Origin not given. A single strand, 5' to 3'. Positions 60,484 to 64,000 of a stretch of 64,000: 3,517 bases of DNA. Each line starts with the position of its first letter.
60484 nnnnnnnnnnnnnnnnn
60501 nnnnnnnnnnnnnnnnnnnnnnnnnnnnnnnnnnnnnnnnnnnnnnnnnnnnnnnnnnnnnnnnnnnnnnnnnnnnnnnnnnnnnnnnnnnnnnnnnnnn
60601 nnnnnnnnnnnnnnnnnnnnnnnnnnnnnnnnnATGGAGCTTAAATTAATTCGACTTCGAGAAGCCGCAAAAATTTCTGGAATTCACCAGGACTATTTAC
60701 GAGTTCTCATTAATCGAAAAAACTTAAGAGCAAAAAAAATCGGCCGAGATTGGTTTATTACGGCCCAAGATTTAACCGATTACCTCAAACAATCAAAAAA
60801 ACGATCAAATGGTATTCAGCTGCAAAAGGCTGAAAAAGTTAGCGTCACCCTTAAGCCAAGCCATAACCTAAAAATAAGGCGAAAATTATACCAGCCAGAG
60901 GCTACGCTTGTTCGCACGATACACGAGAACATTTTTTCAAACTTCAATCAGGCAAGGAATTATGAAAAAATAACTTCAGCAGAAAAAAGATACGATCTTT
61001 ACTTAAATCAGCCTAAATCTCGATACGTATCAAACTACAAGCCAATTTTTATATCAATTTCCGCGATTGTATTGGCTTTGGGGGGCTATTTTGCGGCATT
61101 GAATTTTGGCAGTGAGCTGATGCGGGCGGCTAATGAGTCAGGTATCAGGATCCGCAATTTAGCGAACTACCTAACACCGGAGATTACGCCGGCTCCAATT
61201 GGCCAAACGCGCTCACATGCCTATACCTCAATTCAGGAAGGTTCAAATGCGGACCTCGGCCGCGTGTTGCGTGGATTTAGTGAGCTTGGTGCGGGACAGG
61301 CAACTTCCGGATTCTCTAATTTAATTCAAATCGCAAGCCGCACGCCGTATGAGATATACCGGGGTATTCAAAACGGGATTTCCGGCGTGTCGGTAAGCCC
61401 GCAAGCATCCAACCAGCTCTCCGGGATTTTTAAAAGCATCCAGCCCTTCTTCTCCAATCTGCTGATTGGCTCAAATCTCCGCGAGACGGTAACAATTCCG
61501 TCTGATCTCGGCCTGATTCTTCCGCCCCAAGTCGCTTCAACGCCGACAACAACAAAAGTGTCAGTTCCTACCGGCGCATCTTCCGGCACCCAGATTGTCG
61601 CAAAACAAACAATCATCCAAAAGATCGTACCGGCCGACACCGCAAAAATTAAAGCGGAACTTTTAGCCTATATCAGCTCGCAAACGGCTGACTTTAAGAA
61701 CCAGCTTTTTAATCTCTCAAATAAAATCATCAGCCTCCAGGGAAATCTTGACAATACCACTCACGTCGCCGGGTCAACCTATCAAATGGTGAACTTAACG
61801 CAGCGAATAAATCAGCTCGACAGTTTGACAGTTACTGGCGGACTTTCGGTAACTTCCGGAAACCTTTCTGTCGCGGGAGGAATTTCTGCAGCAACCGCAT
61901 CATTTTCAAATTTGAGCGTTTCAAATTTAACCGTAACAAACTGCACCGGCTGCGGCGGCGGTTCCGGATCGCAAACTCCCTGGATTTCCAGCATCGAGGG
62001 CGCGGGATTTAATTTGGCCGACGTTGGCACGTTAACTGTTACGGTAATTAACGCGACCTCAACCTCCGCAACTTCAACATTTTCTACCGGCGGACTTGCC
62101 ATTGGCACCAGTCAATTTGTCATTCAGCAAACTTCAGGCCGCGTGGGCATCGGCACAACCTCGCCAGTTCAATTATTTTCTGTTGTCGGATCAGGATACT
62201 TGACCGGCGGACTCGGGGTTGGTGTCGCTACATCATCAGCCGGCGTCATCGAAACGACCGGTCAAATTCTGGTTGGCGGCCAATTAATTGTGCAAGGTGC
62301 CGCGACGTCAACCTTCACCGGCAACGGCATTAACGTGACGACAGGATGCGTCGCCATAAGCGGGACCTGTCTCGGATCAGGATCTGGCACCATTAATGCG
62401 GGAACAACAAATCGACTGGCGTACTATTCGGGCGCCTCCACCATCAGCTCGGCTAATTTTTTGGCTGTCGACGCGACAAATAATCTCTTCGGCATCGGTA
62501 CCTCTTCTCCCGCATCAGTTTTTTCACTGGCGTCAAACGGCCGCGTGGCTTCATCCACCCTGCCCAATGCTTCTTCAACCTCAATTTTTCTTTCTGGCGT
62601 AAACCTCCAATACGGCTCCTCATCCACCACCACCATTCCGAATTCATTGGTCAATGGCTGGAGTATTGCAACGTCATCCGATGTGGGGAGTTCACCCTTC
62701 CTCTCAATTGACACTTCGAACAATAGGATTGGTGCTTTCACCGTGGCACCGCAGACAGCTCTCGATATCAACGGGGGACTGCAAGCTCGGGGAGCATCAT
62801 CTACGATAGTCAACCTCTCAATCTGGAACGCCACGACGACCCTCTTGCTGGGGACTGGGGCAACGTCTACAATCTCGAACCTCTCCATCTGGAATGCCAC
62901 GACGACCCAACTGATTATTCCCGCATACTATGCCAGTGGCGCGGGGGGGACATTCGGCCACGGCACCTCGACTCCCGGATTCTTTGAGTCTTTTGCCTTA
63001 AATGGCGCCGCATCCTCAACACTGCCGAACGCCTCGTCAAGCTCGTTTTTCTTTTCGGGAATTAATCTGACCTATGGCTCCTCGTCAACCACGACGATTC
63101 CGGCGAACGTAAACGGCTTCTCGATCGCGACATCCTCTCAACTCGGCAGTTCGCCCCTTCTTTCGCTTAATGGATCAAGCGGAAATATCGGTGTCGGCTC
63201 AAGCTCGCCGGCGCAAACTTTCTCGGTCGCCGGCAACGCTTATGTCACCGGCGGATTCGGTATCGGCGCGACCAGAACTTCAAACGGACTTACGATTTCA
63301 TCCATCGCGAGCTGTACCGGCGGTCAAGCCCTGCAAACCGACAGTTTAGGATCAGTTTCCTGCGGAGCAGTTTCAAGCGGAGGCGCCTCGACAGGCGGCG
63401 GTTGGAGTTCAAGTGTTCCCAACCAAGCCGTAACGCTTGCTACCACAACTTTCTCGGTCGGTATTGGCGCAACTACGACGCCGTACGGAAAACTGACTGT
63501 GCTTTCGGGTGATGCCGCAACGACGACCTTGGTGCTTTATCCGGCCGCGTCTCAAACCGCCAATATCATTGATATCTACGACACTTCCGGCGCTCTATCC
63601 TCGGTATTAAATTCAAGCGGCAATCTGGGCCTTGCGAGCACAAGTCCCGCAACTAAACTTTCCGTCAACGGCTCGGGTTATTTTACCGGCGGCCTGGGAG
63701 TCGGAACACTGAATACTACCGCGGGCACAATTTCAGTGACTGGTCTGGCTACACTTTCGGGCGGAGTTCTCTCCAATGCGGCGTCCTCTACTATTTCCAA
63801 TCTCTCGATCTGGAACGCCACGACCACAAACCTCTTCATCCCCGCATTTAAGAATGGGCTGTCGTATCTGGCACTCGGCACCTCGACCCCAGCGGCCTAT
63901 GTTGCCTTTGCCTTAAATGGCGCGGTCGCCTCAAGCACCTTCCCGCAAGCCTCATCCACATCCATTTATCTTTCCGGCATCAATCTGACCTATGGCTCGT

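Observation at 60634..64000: Giant gene missing from the ORF track: excisionase-type HTH, single TM, then more than 950 aa of Ser/Thr/Gly-rich repeats (a candidate membrane-tethered, surface-sensing DNA-binding protein)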

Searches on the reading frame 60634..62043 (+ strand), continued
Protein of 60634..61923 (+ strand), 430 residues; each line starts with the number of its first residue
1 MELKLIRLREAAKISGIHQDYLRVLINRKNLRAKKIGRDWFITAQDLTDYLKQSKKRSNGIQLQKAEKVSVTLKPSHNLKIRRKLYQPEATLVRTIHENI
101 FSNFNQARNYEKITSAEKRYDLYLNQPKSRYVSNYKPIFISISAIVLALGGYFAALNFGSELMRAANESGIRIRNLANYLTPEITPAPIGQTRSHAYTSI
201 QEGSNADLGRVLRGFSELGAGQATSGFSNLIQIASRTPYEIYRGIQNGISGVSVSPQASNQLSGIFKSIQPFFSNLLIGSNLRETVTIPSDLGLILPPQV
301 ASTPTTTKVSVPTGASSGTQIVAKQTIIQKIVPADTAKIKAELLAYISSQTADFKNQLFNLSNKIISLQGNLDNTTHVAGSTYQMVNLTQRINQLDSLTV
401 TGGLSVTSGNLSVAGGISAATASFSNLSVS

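Call 91: find_encoding_contigs(protein=P0007, flank=3000, max_places=2)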
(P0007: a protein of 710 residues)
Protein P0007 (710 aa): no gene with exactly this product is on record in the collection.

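Call 92: find_encoding_contigs(protein=P0011, flank=3000, max_places=2)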
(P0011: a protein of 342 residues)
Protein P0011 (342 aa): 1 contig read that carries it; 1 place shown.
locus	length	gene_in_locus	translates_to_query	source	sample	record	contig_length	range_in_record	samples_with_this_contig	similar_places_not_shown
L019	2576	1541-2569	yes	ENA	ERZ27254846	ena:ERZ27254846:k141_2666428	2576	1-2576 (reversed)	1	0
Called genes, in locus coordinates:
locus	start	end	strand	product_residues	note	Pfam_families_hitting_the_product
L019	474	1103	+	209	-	PF20803:PaaX_M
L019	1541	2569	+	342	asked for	-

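Call 93: find_encoding_contigs(protein=P0026, flank=3000, max_places=2)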
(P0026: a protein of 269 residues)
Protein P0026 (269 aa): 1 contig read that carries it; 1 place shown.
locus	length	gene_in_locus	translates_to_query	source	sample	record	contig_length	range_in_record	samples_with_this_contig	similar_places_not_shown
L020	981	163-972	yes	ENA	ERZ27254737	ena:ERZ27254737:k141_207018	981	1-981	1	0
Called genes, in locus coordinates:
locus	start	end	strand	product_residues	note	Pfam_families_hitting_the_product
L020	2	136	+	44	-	?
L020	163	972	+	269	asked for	-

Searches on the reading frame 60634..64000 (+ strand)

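Call 4: search_protein_families(library=pfam, proteins=[window:60634-64000:+], max_evalue=1)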
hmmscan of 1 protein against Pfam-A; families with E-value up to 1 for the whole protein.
window:60634-64000:+ (1122 aa): 1 family
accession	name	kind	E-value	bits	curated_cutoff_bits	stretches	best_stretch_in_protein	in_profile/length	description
PF12728.13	HTH_17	-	1.3e-06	29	27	1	8-53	4-49/51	Helix-turn-helix domain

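Call 5: search_protein_families(library=ncbifam, proteins=[window:60634-64000:+], max_evalue=1)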
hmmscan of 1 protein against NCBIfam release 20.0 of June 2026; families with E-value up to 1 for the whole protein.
window:60634-64000:+ (1122 aa): 2 families
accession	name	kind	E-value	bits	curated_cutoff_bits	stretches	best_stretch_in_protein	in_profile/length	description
TIGR01764.1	excise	domain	1.5e-05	25.3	28.8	1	6-53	2-49/49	excisionase family DNA-binding protein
NF040990.2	MamR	equivalog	0.1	12.9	100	1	9-52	47-90/91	magnetosome protein MamR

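Call 8: find_homologous_proteins(query=window:60634-64000:+)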
Query window:60634-64000:+ (1122 aa): 6 proteins with E <= 0.001 among 8000 candidates.
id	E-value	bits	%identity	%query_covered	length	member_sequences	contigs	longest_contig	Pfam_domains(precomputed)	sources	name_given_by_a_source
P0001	0.0e+0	2657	100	100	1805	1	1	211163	PF12728.14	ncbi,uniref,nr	ncbi:MAG: helix-turn-helix domain-containing protein [Candidatus Sungbacteria bacterium]|uniref:Heli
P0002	3.5e-88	315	38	64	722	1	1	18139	PF12728.14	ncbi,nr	ncbi:MAG: helix-turn-helix domain-containing protein, partial [Candidatus Sungbacteria bacterium]|nr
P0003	1.4e-12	65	51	6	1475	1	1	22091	PF00376.30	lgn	-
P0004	5.4e-11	59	28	34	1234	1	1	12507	PF16403.12,PF13884.12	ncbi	-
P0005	1.4e-8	51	25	56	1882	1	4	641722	PF16403.12,PF13884.12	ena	-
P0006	1.2e-7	48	55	4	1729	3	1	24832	PF16403.12,PF13884.12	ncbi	ncbi:MAG: immunoglobulin-like domain-containing protein, partial [Patescibacteria group bacterium]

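Call 10: find_encoding_contigs(protein=P0001, flank=10000, max_places=4)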
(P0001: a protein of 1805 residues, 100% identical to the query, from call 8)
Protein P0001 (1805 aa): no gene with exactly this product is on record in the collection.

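Call 12: search_protein_families(library=pfam, proteins=[P0001, P0002, P0003, P0004, P0005, P0006], max_evalue=0.1)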
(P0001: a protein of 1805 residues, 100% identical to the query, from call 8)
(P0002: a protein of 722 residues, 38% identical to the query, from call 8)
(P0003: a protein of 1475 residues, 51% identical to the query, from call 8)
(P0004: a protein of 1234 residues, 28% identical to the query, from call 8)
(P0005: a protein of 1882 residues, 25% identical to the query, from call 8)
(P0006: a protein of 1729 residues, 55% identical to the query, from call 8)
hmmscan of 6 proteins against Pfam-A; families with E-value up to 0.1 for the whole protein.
P0001 (1805 aa): 1 family
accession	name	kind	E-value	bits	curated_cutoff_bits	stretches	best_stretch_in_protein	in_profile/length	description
PF12728.13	HTH_17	-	2.1e-06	28.3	27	1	8-53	4-49/51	Helix-turn-helix domain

P0002 (722 aa): 1 family
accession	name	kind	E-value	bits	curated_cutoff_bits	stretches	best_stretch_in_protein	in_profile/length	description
PF12728.13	HTH_17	-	7e-07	29.8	27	1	6-54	2-50/51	Helix-turn-helix domain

P0003 (1475 aa): 3 families
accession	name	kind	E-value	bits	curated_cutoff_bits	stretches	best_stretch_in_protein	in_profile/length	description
PF00376.29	MerR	-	4.7e-06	26.8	28.2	1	11-45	4-38/38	MerR family regulatory protein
PF13411.12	MerR_1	-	3e-05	24.5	21.6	1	7-56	1-49/69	MerR HTH family regulatory protein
PF12728.13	HTH_17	-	0.025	15.3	27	1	9-43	4-37/51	Helix-turn-helix domain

P0004 (1234 aa): 2 families
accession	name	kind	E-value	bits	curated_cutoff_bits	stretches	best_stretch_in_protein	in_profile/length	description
PF16403.11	Bact_surface_Ig-like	-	2.9e-14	53.3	27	1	1148-1218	1-71/71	Bacterial surface protein, Ig-like domain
PF13884.11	Peptidase_S74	-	1.2e-06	29.2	22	1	953-1006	2-51/58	Chaperone of endosialidase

P0005 (1882 aa): 5 families
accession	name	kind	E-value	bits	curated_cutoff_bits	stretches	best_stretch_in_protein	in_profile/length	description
PF16403.11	Bact_surface_Ig-like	-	8.3e-33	112.7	27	2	1787-1859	1-71/71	Bacterial surface protein, Ig-like domain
PF13884.11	Peptidase_S74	-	6.7e-16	58.8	22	2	1362-1416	1-55/58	Chaperone of endosialidase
PF02494.22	HYR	-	4e-05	24.3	21.7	1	1685-1765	2-80/81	HYR domain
PF18981.6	InlK_D3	-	0.0028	18.1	25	0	1733-1762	41-70/75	Internalin K domain (D3/D4)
PF12728.13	HTH_17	-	0.0091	16.7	27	1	13-56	2-45/51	Helix-turn-helix domain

P0006 (1729 aa): 3 families
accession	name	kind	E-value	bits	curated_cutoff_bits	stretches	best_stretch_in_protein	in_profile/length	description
PF16403.11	Bact_surface_Ig-like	-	9.3e-15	54.9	27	1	1593-1663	1-71/71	Bacterial surface protein, Ig-like domain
PF13884.11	Peptidase_S74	-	1.1e-09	38.9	22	1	1390-1435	1-50/58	Chaperone of endosialidase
PF02494.22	HYR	-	0.0012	19.6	21.7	1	1587-1663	2-81/81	HYR domain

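Call 21: find_related_loci(query=P0001, collection=genome_contigs, flank=10000)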
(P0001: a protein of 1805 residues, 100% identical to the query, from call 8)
Query P0001 (1805 aa) in genome_contigs; peptide patterns used: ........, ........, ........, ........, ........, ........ (x = any residue, [..] = any of these).
73 stretches matched a pattern; 5 encode a relative of the query (tblastn E <= 1e-3); 5 distinct loci.
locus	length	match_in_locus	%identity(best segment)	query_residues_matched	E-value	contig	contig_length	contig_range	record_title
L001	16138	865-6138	56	4-1013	3e-39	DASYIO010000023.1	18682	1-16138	MAG TPA_asm: Candidatus Paceibacterota bacterium isolate SMAG_U4269 k141_3011262, whole genome shotgun sequence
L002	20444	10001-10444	56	867-1019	2e-34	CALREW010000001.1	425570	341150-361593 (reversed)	MAG: Candidatus Nomurabacteria bacterium isolate Ike-100m-41 genome assembly, contig: Ike-100-c2, whole genome shotgun s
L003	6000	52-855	42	505-1471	1e-27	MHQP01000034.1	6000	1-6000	MAG: Candidatus Sungbacteria bacterium RIFCSPLOWO2_01_FULL_47_32 rifcsplowo2_01_scaffold_38530, whole genome shotgun seq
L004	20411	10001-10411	55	886-1023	5e-27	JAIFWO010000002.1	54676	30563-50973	MAG: Candidatus Parcubacteria bacterium isolate viral-cat_51_11 PAFVLPS_2018_scaffold_3527, whole genome shotgun sequenc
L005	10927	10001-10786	42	504-1490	3e-24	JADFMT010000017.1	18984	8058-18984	MAG: Patescibacteria group bacterium isolate B5T1B11 B5T1B11_NODE428, whole genome shotgun sequence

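Call 35: find_encoding_contigs(protein=P0002, flank=10000, max_places=3)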
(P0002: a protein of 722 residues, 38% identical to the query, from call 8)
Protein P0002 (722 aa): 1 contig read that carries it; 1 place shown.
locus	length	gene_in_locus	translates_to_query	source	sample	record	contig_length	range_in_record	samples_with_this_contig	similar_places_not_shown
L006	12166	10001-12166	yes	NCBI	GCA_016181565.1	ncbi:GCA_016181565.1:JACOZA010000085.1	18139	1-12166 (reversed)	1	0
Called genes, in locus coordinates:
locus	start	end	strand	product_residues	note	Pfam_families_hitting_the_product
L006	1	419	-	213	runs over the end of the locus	PF21176:RecR_HhH, PF01751:Toprim, PF13662:Toprim_4, PF21175:RecR_C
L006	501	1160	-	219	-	PF02585:PIG-L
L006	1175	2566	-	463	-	PF00772:DnaB, PF03796:DnaB_C, PF13481:AAA_25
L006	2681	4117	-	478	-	PF01406:tRNA-synt_1e, PF09334:tRNA-synt_1g (faint), PF23493:CysS_C (weak)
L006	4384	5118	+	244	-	PF01628:HrcA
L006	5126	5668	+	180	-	PF01025:GrpE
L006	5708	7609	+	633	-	PF00012:HSP70, PF06723:MreB_Mbl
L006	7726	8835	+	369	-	PF00226:DnaJ, PF01556:DnaJ_C, PF17302:DUF5351 (faint), PF00684:DnaJ_CXXCXGXG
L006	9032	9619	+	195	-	PF20803:PaaX_M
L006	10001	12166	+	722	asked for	PF12728:HTH_17 (weak)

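Call 36: find_encoding_contigs(protein=P0005, flank=10000, max_places=3)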
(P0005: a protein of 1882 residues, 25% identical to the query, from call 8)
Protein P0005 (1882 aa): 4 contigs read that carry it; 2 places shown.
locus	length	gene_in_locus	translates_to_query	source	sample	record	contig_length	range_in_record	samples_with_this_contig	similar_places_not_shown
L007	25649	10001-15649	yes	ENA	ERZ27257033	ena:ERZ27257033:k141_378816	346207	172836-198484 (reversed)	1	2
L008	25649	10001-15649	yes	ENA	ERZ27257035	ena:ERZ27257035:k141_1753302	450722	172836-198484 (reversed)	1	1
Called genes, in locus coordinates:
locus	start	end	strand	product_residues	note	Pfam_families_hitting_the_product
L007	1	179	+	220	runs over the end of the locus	PF07963:N_methyl (weak)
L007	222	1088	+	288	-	PF01073:3Beta_HSD, PF01370:Epimerase, PF02719:Polysacc_synt_2 (weak), PF04321:RmlD_sub_bind, PF16363:GDP_Man_Dehyd, PF07993:NAD_binding_4 (faint)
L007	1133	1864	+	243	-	PF00005:ABC_tran, PF13304:AAA_21 (faint)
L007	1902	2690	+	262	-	PF01061:ABC2_membrane, PF12698:ABC2_membrane_3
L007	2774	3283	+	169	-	PF01467:CTP_transf_like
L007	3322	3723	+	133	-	-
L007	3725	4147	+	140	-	-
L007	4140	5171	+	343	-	PF01594:AI-2E_transport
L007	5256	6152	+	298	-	PF03690:MYG1_exonuc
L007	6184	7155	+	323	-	PF01018:GTP1_OBG, PF01926:MMR_HSR1, PF02421:FeoB_N (weak)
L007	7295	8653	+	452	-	PF02934:GatB_N, PF02637:GatB_Yqey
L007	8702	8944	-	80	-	PF12728:HTH_17, PF00376:MerR, PF13411:MerR_1 (faint)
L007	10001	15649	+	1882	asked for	PF13884:Peptidase_S74, PF16403:Bact_surface_Ig-like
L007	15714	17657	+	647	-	PF02973:Sialidase (faint), PF13385:Laminin_G_3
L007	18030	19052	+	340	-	PF00044:Gp_dh_N, PF02800:Gp_dh_C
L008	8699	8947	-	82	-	PF12728:HTH_17, PF00376:MerR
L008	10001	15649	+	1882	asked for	PF13884:Peptidase_S74, PF16403:Bact_surface_Ig-like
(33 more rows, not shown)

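Call 37: find_encoding_contigs(protein=P0003, flank=10000, max_places=3)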
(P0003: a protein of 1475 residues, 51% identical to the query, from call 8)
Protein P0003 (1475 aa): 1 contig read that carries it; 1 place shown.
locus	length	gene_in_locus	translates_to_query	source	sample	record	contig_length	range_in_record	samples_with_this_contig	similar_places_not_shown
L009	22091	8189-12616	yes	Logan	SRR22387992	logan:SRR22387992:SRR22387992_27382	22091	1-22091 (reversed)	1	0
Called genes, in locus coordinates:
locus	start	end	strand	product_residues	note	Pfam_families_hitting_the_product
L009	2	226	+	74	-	?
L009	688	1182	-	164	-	PF02075:RuvC (weak)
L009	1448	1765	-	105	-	PF13730:HTH_36 (faint)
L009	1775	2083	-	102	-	PF13560:HTH_31 (weak), PF01381:HTH_3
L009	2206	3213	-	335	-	PF00589:Phage_integrase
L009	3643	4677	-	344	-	PF02899:Phage_int_SAM_1, PF00589:Phage_integrase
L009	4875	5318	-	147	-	PF13650:Asp_protease_2 (faint), PF13975:gag-asp_proteas (weak)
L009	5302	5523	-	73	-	PF18929:DUF5678 (weak)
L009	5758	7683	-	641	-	PF00580:UvrD-helicase, PF01443:Viral_helicase1 (faint), PF13245:AAA_19, PF13361:UvrD_C, PF13538:UvrD_C_2 (faint)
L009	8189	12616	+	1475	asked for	PF00376:MerR (weak)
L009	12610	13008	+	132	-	-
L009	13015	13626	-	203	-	PF11814:DUF3335 (weak), PF25855:IpaJ_protease (faint)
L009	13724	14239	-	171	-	-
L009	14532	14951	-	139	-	-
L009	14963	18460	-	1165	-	PF14457:Prok-E2_A, PF00899:ThiF, PF14464:Prok-JAB, PF01734:Patatin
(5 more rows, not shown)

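Call 48: find_related_loci(query=P0001, collection=metagenome_contigs, flank=10000)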
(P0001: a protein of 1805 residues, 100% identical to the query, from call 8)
Query P0001 (1805 aa) in metagenome_contigs; peptide patterns used: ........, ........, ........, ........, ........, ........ (x = any residue, [..] = any of these).
120 stretches matched a pattern; 4 encode a relative of the query (tblastn E <= 1e-3); 4 distinct loci.
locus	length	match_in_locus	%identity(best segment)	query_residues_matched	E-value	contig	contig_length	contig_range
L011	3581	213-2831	54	491-1061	5e-38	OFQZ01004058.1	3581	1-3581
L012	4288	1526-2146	42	829-1068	3e-30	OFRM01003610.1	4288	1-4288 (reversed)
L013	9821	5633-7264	45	494-1018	9e-29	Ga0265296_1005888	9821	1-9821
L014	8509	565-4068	42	850-1471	2e-27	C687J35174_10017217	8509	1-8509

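Call 99: search_protein_families(library=phrogs, proteins=[P0001], max_evalue=0.01)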
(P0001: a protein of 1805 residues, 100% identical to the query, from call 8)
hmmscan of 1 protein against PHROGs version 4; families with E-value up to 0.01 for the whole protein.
P0001 (1805 aa): 2 families
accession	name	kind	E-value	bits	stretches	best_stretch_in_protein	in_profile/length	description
phrog_2655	-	integration and excision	8.6e-05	23.3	1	5-59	114-172/181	excisionase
phrog_66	-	integration and excision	0.0011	19.8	1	3-80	91-171/412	excisionase and transcriptional regulator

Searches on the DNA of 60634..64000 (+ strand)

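Call 75: search_rna_families(source=L007, start=8900, end=10050, threshold=evalue, max_evalue=0.01)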
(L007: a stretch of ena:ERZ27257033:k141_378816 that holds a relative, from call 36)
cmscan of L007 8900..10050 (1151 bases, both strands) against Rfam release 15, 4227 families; matches with E-value up to 0.01: 0.
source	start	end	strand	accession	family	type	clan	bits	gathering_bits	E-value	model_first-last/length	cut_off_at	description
